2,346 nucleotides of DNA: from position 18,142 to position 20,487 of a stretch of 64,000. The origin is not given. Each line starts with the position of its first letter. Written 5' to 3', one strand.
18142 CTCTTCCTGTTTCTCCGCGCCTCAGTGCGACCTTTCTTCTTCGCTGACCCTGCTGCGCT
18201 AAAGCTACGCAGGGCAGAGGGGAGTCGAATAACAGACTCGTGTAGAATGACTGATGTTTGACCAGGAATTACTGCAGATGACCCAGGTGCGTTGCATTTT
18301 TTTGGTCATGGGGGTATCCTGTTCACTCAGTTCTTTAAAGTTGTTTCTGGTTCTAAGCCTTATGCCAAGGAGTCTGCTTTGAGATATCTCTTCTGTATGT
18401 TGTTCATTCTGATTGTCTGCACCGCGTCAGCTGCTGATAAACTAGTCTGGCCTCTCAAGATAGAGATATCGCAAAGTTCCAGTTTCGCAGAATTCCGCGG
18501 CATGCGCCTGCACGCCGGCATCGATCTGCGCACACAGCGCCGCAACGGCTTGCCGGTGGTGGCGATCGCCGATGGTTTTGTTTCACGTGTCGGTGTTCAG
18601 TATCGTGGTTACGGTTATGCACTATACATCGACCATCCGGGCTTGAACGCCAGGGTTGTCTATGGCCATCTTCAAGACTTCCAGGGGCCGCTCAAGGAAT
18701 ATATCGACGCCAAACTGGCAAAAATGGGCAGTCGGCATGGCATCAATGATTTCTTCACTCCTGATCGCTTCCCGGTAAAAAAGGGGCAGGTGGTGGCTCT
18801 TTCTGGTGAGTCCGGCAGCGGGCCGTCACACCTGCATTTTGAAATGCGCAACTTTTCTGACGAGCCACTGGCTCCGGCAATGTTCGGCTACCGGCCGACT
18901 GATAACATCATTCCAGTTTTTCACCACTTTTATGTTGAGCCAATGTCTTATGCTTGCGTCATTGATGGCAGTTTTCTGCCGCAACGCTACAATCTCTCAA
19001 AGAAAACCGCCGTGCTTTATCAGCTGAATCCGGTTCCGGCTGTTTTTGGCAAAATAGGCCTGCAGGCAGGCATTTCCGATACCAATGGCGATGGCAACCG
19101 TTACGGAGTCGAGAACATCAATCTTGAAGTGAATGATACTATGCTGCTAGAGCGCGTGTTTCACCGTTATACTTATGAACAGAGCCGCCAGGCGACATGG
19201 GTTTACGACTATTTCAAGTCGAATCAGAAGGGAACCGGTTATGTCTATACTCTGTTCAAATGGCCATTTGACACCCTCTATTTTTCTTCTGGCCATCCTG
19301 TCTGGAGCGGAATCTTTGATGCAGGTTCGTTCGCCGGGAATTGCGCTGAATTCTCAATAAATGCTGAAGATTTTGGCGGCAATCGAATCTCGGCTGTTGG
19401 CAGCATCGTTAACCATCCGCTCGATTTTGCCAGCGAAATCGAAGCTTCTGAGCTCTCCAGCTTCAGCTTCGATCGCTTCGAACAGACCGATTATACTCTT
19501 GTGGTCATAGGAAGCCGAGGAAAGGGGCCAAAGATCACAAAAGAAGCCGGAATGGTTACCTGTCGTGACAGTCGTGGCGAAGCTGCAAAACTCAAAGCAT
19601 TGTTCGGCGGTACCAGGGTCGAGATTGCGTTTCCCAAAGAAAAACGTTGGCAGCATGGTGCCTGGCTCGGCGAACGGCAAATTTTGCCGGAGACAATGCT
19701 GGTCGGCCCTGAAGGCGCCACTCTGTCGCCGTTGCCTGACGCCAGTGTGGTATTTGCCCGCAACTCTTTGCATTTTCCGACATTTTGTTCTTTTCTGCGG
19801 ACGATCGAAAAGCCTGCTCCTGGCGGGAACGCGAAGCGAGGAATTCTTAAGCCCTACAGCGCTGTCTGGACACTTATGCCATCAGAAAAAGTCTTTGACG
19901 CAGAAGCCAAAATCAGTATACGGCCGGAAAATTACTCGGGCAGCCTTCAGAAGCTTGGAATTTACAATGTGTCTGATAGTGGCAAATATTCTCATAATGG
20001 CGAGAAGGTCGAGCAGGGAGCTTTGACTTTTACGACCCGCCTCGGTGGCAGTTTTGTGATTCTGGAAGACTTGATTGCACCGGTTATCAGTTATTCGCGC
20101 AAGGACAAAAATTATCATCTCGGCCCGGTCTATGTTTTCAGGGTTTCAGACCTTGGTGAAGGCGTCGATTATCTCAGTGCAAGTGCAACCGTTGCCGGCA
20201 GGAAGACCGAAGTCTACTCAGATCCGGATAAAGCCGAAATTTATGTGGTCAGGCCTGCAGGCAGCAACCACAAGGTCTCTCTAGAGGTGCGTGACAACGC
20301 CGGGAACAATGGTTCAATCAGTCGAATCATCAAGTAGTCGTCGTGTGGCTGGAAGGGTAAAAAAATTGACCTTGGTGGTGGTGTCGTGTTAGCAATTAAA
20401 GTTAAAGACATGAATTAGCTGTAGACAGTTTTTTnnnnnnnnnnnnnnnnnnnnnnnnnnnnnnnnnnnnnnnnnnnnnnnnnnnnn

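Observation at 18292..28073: Envelope cassette: M23 peptidase, duplicated FecR-domain coiled-coil proteins, coiled-coil OMP and Ig-domain lipoprotein, divergent from the flagellar hook operon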

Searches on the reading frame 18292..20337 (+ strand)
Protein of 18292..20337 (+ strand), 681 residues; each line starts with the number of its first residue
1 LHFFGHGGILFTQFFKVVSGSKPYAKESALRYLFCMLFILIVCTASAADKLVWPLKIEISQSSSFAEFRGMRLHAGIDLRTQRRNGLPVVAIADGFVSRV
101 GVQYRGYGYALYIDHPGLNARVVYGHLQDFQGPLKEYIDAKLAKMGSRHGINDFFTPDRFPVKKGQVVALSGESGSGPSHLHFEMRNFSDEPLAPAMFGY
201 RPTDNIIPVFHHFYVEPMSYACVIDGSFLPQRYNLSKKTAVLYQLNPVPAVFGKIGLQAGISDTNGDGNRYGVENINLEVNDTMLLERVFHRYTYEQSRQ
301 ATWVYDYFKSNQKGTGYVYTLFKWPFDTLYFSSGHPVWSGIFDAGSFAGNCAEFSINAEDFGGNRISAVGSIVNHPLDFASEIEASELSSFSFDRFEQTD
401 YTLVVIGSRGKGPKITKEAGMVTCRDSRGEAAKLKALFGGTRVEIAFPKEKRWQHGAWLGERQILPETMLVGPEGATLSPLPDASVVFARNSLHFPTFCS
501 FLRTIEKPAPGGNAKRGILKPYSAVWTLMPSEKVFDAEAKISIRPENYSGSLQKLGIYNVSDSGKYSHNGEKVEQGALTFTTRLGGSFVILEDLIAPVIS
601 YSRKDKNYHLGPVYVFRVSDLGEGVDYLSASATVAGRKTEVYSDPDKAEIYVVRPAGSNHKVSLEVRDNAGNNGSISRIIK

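Call 4: search_protein_families(library=pfam, proteins=[window:18292-20337:+], max_evalue=0.1)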
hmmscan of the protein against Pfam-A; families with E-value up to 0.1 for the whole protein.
window:18292-20337:+ (681 aa): 1 family
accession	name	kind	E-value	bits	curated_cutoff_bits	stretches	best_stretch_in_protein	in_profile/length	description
PF01551.29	Peptidase_M23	-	1.2e-13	51.5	28.7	2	73-137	2-62/96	Peptidase family M23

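Call 5: search_protein_families(library=ncbifam, proteins=[window:18292-20337:+], max_evalue=0.1)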
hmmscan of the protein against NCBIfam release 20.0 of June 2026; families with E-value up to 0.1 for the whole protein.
window:18292-20337:+ (681 aa): 4 families
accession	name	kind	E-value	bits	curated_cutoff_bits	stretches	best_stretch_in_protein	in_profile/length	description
NF052530.1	Heli_ShapePgp3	exception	1.8e-05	24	300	1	162-185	227-251/270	peptidoglycan metallopeptidase Pgp3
NF040883.1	amid_act_ActS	equivalog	2.3e-05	23.8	375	1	75-116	137-176/242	amidase activator ActS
NF050804.1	CellDivDipMCaul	equivalog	0.00039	19.3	900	1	44-128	500-579/634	cell division endopeptidase DipM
NF008123.1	PRK10871.1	equivalog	0.0014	18.1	311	0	52-115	247-304/365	murein hydrolase activator NlpD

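Call 41: find_homologous_proteins(query=window:18397-20337:+, max_evalue=0.001)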
Query window:18397-20337:+ (646 aa): 250 proteins with E <= 0.001 among 8000 candidates; the best 120 are listed.
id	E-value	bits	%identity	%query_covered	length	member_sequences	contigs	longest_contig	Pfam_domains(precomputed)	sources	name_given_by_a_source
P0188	0.0e+0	1447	96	100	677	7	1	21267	PF01551.30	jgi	-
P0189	0.0e+0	1336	88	100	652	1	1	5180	PF01551.30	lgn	-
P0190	0.0e+0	1327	88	100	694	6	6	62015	PF01551.30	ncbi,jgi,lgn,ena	-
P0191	0.0e+0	1299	85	100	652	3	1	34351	PF01551.30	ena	-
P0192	0.0e+0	1298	84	100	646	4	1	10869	PF01551.30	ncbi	-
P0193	0.0e+0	1170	79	95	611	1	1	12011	PF01551.30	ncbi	-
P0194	0.0e+0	1140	74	100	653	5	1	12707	PF01551.30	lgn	-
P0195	0.0e+0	1130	74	100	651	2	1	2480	PF01551.30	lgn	-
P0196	0.0e+0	1118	73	100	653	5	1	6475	PF01551.30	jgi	jgi:hypothetical protein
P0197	0.0e+0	1116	72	100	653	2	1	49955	PF27332.1,PF01551.30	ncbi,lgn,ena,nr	ncbi:MAG: M23 family metallopeptidase [Candidatus Riflebacteria bacterium]|nr:M23 family metallopept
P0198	0.0e+0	1097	72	100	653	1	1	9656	PF27332.1,PF01551.30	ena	-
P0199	0.0e+0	1070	70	100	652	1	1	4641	PF01551.30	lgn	-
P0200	6.7e-280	948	62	100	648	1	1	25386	PF01551.30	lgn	-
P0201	7.7e-272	922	61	99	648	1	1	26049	PF01551.30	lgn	-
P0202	2.8e-268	910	60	100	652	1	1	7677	PF27332.1,PF01551.30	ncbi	-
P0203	2.5e-267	907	62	99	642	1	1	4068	PF01551.30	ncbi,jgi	-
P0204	1.5e-265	901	60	100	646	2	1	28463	PF01551.30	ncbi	-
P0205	3.3e-264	896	63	94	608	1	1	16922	PF01551.30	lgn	-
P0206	4.8e-261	886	60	100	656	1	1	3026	PF01551.30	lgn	-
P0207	9.6e-261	885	59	98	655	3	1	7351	PF01551.30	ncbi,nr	ncbi:MAG: M23 family metallopeptidase [Erysipelotrichia bacterium]|nr:M23 family metallopeptidase [E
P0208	3.0e-260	883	60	99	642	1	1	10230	PF01551.30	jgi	-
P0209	5.9e-259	879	59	100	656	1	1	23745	PF01551.30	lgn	-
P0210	9.4e-251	852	58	98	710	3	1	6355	PF01551.30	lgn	-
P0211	6.8e-248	843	57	99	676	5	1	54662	PF01551.30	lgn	-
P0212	7.9e-248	842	57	99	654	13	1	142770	PF01551.30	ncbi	ncbi:hypothetical protein MASR1M12_16320 [Erysipelotrichia bacterium]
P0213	8.7e-248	842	60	94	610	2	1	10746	PF01551.30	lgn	-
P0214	3.0e-247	840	57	99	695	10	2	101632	PF01551.30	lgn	-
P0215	2.7e-246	837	56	100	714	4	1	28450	PF01551.30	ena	-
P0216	7.7e-245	832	56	99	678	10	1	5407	PF01551.30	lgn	-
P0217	1.3e-243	828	56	98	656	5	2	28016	PF01551.30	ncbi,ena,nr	ncbi:MAG TPA: M23 family metallopeptidase [Candidatus Rifleibacterium sp.]|nr:M23 family metallopept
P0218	5.3e-243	826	57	99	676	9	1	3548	PF01551.30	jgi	-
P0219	5.2e-240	817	55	100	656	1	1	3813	PF01551.30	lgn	-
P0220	5.7e-236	803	53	100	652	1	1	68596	PF01551.30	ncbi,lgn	-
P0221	6.4e-235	800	54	98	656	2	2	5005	PF01551.30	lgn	-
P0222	1.4e-234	799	57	95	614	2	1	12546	PF01551.30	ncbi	-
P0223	3.5e-233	794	55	100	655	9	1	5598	PF01551.30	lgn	-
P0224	9.3e-226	769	53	97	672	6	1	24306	PF01551.30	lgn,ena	-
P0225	5.7e-223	760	51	99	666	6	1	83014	PF01551.30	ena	-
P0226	2.5e-222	758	74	66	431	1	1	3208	PF01551.30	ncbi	ncbi:MAG: hypothetical protein ACD_39C00410G0002, partial [uncultured bacterium]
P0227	2.9e-220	751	52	98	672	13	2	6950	PF01551.30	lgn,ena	-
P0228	4.4e-220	751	51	99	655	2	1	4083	PF01551.30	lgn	-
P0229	5.2e-219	747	51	98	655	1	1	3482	PF01551.30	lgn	-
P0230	6.2e-218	744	53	99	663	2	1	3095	PF01551.30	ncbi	-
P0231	2.7e-217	742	53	99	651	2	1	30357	PF01551.30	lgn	-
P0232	2.8e-216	738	52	97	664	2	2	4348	PF01551.30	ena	-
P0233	1.2e-213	729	51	97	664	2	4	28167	PF01551.30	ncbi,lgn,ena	-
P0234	3.7e-213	728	50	100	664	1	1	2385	PF01551.30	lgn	-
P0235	1.3e-212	726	52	100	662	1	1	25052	PF01551.30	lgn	-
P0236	1.6e-212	726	51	100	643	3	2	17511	PF01551.30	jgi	jgi:hypothetical protein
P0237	5.3e-212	724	51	100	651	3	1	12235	PF01551.30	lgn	-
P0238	6.3e-212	724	50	97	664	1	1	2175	PF01551.30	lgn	-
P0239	1.0e-211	723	50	97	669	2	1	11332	PF01551.30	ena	-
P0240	4.8e-211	721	52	98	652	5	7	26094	PF01551.30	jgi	jgi:hypothetical protein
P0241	6.9e-210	717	49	99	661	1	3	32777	PF01551.30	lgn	-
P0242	1.2e-209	716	51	98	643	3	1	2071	PF01551.30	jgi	jgi:hypothetical protein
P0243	4.5e-209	714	51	97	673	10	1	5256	PF01551.30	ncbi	-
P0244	3.4e-208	711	51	97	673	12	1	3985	PF01551.30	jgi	jgi:hypothetical protein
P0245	1.1e-207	710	50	97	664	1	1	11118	PF01551.30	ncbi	-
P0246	1.8e-207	709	49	99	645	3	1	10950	PF01551.30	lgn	-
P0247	3.6e-207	708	49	100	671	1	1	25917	PF01551.30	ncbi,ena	-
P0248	3.1e-205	702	50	99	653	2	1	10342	PF01551.30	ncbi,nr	ncbi:MAG: M23 family metallopeptidase [Candidatus Riflebacteria bacterium]|nr:M23 family metallopept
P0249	5.4e-203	694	49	97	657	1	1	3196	PF01551.30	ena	-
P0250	8.2e-202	690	49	99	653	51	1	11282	PF01551.30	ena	-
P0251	4.2e-200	685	49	97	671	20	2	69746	PF01551.30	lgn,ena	-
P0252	3.7e-198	678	49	98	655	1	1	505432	PF01551.30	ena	-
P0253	8.7e-197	674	50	97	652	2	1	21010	PF01551.30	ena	-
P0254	2.7e-196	672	49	100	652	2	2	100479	PF01551.30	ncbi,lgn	-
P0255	2.9e-194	665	48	100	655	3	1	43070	PF01551.30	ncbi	ncbi:MAG: M23 family metallopeptidase [Candidatus Rifleibacteriota bacterium]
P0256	4.8e-190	651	48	100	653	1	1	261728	PF01551.30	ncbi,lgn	ncbi:MAG: hypothetical protein Kow0029_02880 [Candidatus Rifleibacteriota bacterium]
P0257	3.6e-185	635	45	100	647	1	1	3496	PF01551.30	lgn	-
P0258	2.4e-179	616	45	100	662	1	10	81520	PF01551.30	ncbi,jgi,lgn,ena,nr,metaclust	ncbi:MAG: M23 family metallopeptidase [Candidatus Riflebacteria bacterium]|nr:M23 family metallopept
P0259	1.1e-174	601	46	97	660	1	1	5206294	PF01551.30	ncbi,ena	-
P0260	7.4e-162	558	43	99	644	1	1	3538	PF01551.30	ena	-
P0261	1.5e-155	537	44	99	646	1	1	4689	PF01551.30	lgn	-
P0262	2.8e-153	530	64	54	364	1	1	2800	PF01551.30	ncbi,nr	ncbi:MAG: M23 family metallopeptidase, partial [Candidatus Riflebacteria bacterium]|nr:M23 family me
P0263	4.6e-152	526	43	99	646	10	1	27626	PF01551.30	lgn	-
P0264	1.4e-149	518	43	97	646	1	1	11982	PF01551.30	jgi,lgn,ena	-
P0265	3.2e-148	513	42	100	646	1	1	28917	PF01551.30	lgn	-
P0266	1.8e-146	507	41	99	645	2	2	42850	PF01551.30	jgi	-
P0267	6.7e-140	486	41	99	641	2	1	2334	PF01551.30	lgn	-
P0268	1.5e-136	475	40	99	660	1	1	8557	PF01551.30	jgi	jgi:hypothetical protein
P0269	6.4e-136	473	40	99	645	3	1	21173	PF01551.30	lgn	-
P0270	2.3e-134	468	38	99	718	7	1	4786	PF01551.30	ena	-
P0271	9.7e-134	465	39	99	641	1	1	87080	PF01551.30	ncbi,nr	ncbi:MAG: M23 family metallopeptidase [Candidatus Riflebacteria bacterium]|nr:M23 family metallopept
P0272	2.1e-132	461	38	98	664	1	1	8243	PF01551.30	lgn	-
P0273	5.0e-130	453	39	99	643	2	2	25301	PF01551.30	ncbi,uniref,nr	ncbi:MAG: hypothetical protein OZSIB_4363 [Candidatus Ozemobacter sibiricus]|uniref:M23ase beta-shee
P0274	2.3e-125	438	38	99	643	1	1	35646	PF01551.30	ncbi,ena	-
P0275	8.5e-122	426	58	51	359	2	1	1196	PF01551.30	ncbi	ncbi:MAG: M23 family metallopeptidase, partial [Candidatus Riflebacteria bacterium]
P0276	1.6e-121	425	37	99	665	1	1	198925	PF01551.30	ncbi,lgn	ncbi:MAG: M23 family metallopeptidase [Candidatus Ozemobacteraceae bacterium]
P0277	8.1e-116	406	37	99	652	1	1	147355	PF01551.30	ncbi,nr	ncbi:MAG: M23 family metallopeptidase [Candidatus Riflebacteria bacterium]|nr:M23 family metallopept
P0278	1.4e-108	382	38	96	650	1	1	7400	PF01551.30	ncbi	-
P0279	1.1e-106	376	41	72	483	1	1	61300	PF01551.30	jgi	jgi:hypothetical protein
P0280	1.3e-93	333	32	98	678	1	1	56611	PF27332.1,PF01551.30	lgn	-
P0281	3.7e-45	173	38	42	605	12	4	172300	PF27332.1,PF01551.30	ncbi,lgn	ncbi:MAG: M23 family metallopeptidase [Flavobacteriales bacterium]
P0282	2.2e-44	170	39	39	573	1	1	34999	PF01551.30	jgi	-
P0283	7.3e-44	169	39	39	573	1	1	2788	PF01551.30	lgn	-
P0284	1.0e-43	168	26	99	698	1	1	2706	PF01551.30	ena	-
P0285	3.2e-43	166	34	42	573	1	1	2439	PF01551.30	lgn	-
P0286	9.1e-43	165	26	97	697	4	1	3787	PF01551.30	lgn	-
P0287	2.0e-41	160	34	42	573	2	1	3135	PF01551.30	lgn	-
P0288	2.0e-41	160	31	54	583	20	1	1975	PF27332.1,PF01551.30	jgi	jgi:hypothetical protein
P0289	2.1e-41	160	33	41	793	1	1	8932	PF01551.30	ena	-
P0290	2.1e-41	160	32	50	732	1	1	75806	PF27332.1,PF01551.30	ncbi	-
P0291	7.4e-41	159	33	53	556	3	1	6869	PF27332.1,PF01551.30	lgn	-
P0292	1.8e-40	157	31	52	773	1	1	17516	PF01551.30,PF17957.8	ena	-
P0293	7.1e-40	155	35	43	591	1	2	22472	PF01551.30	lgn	-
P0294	1.3e-39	154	36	39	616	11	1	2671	PF01551.30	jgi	-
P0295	1.4e-39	154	36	40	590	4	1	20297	PF01551.30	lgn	-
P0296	1.4e-39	154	38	39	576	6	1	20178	PF01551.30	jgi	jgi:hypothetical protein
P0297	4.1e-39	153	28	95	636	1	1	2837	PF01551.30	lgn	-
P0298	1.3e-38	151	36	39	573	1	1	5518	PF01551.30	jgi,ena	-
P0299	1.6e-38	151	36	38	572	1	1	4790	PF01551.30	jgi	jgi:hypothetical protein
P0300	2.9e-38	150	36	39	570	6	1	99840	PF01551.30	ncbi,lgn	-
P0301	3.5e-38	150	29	41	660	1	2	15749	PF27332.1,PF01551.30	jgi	jgi:hypothetical protein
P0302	3.5e-38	150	35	46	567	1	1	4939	PF01551.30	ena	-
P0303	4.1e-38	150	32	49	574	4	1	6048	PF27332.1,PF01551.30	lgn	-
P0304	5.2e-38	149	41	25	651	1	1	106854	PF27332.1,PF01551.30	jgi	jgi:hypothetical protein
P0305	8.1e-38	149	35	42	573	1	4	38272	PF01551.30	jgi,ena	-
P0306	8.3e-38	149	32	49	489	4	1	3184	PF01551.30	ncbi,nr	ncbi:MAG TPA: hypothetical protein DCZ43_10950, partial [candidate division Zixibacteria bacterium]|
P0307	9.2e-38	148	34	42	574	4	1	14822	PF01551.30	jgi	jgi:hypothetical protein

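Call 62: search_solved_structures(query=A4, max_evalue=1, show_alignments=1)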
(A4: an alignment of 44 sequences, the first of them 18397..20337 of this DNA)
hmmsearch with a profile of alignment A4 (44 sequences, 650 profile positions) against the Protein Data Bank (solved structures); distinct sequences matched with E-value up to 1: 35.
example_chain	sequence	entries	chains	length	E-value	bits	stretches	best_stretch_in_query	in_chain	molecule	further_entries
5j1l_A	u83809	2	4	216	3.6e-12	48.8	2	134-170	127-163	ToxR-activated gene (TagE)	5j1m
3slu_A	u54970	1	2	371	3.1e-09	39.1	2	43-104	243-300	M23 peptidase domain protein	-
6muk_A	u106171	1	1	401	3.8e-09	38.8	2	43-104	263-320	Peptidase M23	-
5j1l_B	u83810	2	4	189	2e-06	29.8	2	134-160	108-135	ToxR-activated gene (TagE)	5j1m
5j1k_A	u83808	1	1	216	3e-06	29.2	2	134-160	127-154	ToxR-activated gene (TagE)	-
7qrl_A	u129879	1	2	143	5.3e-05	25.1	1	19-105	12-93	DipM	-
7qrl_C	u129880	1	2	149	5.3e-05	25.1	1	19-110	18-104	DipM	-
4qp5_A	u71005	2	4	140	0.00013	23.9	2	134-156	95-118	Lysostaphin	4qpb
5kvp_A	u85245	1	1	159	0.00015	23.6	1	133-157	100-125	Zoocin A endopeptidase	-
5nmy_A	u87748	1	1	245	0.00074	21.3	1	134-156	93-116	Lysostaphin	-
4lxc_A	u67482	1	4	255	0.00084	21.2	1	134-156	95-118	Lysostaphin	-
5kqb_A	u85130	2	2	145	0.0019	20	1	134-156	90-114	Peptidase M23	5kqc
4rny_A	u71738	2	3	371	0.0022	19.8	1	134-167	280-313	Conserved hypothetical secreted protein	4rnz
9gy1_A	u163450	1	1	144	0.0022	19.8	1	42-108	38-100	Peptidase, M23 family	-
5co1_A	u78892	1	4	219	0.0094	17.7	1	290-396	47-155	Protocadherin-19 isoform 1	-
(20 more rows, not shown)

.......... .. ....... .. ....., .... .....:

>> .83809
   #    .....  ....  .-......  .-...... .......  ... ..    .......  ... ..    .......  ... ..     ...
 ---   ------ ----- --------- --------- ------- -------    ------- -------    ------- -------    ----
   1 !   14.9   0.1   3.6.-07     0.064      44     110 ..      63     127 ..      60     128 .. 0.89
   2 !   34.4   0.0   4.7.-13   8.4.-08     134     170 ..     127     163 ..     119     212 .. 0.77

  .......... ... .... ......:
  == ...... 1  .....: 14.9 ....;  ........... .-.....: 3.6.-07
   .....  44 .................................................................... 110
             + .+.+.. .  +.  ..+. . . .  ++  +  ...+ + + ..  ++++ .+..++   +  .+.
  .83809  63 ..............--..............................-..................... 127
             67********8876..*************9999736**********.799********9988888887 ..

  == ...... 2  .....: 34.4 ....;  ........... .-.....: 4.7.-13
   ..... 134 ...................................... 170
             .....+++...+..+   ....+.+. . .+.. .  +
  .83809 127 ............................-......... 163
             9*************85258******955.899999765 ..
